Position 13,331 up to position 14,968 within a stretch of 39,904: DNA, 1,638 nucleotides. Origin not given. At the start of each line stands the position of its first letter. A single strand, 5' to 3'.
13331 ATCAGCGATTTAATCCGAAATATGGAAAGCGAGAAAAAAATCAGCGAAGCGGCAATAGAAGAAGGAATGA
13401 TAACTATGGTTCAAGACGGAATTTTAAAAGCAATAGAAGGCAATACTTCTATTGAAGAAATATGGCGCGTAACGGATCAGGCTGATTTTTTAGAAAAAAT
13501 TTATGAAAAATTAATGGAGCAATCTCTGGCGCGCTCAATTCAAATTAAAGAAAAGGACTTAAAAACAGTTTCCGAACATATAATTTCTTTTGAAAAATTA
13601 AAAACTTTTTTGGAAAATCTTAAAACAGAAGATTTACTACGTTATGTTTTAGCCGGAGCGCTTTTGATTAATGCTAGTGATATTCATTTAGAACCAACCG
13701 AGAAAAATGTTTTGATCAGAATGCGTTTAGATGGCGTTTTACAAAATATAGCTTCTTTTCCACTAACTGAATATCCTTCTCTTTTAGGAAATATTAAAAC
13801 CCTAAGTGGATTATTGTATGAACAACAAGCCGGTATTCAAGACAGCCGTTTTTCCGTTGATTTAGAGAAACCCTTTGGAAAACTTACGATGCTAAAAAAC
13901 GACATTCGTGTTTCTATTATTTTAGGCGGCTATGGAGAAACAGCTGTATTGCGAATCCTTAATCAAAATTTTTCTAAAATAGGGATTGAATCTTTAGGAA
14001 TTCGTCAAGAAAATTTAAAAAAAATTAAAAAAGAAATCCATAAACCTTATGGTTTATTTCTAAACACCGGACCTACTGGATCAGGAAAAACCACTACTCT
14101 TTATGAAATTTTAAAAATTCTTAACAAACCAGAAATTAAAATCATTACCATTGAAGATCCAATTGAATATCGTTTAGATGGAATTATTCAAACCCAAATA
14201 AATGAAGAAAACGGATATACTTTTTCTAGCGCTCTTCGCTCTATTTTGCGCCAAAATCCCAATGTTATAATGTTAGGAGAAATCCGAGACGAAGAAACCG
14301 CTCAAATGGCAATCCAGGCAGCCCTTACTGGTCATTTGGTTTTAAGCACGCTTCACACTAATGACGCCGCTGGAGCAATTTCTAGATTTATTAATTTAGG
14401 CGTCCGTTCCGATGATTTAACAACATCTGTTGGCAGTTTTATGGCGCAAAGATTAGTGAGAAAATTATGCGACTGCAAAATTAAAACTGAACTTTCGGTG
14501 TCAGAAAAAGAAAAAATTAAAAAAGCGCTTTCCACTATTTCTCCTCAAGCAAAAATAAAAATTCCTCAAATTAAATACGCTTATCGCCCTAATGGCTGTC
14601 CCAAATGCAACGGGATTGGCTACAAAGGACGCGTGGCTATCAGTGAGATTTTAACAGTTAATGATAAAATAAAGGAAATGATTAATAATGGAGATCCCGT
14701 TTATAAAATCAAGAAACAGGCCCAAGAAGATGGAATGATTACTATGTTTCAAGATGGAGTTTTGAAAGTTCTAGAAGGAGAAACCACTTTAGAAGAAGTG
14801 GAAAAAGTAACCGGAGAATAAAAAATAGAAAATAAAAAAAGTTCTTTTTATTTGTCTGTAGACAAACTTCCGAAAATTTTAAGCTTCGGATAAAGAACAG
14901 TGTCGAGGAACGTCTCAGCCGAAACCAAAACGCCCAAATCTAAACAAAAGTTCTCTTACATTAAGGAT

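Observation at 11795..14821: Single-chain tandem GspE/PilB ATPase (two complete motor modules in one 1008-aa protein)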

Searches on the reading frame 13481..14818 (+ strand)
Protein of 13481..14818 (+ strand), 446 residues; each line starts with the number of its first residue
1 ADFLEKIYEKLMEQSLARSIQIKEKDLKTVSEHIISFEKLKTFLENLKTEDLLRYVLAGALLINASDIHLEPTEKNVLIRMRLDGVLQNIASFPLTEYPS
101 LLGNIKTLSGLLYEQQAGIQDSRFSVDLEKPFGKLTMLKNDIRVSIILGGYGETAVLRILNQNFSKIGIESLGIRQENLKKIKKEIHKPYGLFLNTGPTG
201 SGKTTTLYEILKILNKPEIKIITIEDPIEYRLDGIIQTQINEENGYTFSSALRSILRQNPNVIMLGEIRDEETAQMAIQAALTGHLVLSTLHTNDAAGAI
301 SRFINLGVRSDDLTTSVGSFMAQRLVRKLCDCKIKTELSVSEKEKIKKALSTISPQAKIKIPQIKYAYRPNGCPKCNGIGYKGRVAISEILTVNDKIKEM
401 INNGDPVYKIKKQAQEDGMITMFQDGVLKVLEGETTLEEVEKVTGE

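Call 17: search_solved_structures(query=window:13505-14818:+, max_evalue=1e-20, show_alignments=5)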
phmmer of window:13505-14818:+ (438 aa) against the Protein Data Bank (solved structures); distinct sequences matched with E-value up to 1e-20: 21.
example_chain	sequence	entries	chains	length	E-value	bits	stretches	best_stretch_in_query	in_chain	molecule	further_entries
5oiu_A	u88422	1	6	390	1.4e-86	294.4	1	42-433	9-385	Type IV pilus assembly protein PilF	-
5it5_F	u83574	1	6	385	2.2e-86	293.8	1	44-433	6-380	ATP binding motif-containing protein PilF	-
6ejf_A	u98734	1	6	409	2.7e-86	293.5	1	44-433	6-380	Type IV pilus assembly protein PilF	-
5zfr_A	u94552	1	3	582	5.3e-86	292.5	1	16-436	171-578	Type IV pilus biogenesis ATPase PilB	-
6f8l_G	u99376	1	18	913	1.1e-85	291.5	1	40-433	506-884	Type IV pilus assembly protein PilF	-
6olj_C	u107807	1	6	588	4.9e-85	289.3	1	25-436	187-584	Type IV pilus biogenesis ATPase PilB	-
5tsg_B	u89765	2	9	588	9.5e-85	288.4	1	25-436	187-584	Type IV pilus biogenesis ATPase PilB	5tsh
4pht_A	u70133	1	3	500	4.8e-84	286.1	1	23-438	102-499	General secretory pathway protein E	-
3jc8_Ba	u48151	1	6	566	8.1e-84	285.3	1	18-433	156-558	Type IV-A pilus assembly ATPase PilB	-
4kss_A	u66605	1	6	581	1.4e-83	284.5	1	43-438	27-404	Type II secretion system protein E, hemolysin-coregulated protein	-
4ksr_A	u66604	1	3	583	1.5e-83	284.4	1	43-438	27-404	Type II secretion system protein E, Hemolysin-coregulated protein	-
1p9r_A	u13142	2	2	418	4.9e-83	282.7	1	35-433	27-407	General secretion pathway protein E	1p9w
8dze_A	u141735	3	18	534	6e-31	111.2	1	163-436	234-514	BfpD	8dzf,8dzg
2ewv_A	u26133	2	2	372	7.6e-31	110.9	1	46-319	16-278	twitching motility protein PilT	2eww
2gsz_A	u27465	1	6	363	1.6e-30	109.9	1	51-319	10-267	twitching motility protein PilT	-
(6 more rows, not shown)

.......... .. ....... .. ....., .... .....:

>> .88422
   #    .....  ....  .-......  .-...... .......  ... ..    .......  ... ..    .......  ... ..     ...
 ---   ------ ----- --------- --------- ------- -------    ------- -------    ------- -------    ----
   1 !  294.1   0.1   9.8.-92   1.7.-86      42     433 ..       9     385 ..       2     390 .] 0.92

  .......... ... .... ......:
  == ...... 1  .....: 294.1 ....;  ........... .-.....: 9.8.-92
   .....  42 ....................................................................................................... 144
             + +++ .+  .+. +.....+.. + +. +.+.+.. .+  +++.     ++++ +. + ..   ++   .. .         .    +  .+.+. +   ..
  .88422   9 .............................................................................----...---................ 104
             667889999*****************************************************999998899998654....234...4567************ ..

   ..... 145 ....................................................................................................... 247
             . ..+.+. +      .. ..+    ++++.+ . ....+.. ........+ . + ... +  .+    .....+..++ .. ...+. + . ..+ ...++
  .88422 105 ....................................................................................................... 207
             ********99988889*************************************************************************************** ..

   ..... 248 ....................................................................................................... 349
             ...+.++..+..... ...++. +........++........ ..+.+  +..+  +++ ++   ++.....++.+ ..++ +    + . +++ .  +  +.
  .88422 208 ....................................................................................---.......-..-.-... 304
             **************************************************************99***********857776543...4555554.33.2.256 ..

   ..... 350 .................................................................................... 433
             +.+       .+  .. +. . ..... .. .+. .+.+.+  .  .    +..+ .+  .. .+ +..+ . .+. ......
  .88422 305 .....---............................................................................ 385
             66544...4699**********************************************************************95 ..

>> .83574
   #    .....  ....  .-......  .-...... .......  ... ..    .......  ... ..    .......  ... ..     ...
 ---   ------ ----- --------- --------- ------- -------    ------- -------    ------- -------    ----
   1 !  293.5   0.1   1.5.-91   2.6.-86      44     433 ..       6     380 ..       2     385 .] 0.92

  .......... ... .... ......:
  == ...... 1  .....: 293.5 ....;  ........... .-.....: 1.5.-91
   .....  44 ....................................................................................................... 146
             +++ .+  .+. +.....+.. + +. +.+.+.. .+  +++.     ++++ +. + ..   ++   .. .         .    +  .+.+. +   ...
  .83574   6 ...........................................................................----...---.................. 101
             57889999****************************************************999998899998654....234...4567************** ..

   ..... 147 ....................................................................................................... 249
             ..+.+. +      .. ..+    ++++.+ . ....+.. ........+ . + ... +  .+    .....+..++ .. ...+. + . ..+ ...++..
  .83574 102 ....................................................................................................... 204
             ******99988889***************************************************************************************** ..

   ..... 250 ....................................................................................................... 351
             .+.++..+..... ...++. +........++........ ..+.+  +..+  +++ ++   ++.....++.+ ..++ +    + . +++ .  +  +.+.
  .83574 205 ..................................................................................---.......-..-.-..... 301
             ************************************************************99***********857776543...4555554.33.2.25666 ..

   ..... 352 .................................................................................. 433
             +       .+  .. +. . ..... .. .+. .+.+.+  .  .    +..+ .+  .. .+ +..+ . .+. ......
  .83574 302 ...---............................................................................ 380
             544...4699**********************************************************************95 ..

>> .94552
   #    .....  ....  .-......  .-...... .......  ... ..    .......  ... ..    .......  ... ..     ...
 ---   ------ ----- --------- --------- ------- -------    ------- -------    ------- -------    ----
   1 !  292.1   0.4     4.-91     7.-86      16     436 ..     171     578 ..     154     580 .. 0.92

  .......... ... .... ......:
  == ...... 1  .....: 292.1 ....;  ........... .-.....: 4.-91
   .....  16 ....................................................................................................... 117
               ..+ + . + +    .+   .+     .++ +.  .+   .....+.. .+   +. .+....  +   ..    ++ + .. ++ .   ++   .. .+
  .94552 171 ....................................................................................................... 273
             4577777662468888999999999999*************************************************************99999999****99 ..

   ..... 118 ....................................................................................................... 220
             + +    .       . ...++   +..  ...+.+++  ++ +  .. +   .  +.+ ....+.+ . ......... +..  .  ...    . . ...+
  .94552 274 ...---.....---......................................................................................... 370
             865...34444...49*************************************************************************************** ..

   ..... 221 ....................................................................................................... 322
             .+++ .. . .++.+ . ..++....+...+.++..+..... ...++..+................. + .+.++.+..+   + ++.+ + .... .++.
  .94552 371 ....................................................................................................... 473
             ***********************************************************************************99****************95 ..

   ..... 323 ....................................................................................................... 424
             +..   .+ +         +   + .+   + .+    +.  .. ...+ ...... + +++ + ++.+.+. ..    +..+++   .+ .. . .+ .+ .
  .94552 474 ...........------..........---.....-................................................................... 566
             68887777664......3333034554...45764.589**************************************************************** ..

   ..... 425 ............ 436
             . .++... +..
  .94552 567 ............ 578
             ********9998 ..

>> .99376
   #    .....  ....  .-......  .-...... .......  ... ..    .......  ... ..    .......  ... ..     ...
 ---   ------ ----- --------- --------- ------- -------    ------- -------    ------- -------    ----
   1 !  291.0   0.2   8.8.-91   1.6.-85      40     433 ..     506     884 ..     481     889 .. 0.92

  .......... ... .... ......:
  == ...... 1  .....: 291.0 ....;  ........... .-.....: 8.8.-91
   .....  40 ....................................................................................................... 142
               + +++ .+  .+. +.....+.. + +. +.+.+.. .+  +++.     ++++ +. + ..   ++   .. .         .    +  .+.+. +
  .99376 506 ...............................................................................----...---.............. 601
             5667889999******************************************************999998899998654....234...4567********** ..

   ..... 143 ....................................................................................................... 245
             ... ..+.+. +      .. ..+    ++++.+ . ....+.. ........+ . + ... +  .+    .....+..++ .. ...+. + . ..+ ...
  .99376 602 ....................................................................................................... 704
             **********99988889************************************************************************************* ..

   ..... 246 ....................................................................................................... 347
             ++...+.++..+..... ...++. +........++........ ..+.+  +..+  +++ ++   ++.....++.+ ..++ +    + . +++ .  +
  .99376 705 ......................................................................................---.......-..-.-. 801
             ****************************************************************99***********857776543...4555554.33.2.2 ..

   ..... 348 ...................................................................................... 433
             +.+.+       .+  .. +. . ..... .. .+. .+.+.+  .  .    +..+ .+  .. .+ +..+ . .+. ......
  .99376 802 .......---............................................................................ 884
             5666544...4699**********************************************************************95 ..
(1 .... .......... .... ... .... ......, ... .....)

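Call 43: search_protein_families(library=ncbifam, proteins=[window:13481-14818:+], max_evalue=1e-20)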
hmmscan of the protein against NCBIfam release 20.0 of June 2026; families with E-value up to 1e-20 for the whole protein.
window:13481-14818:+ (446 aa): 7 families
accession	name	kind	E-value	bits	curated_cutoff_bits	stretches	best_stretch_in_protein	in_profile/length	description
TIGR02533.1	type_II_gspE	equivalog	5.1e-125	417.9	630.25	1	4-444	62-486/486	type II secretion system ATPase GspE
TIGR02538.1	type_IV_pilB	equivalog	1.1e-120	403.9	675.65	1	14-444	138-562/564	type IV-A pilus assembly ATPase PilB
NF007755.0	PRK10436.1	equivalog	7.3e-104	348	617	1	48-445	84-460/465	type II secretion system protein GspE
NF053534.1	T4PilAsmATPsTfpB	equivalog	1.3e-102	344.1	850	1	32-444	183-582/584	type IV pilus assembly ATPase TfpB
NF041000.1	ATPase_ComGA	equivalog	1.1e-68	231.1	300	1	56-327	3-266/267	competence type IV pilus ATPase ComGA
TIGR01420.1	pilT_fam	subfamily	2.7e-53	181.4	319.1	1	56-329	5-271/343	PilT/PilU family type 4a pilus ATPase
TIGR02525.1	plasmid_TraJ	equivalog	3.2e-26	92.2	368.3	1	156-306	121-272/372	plasmid transfer ATPase TraJ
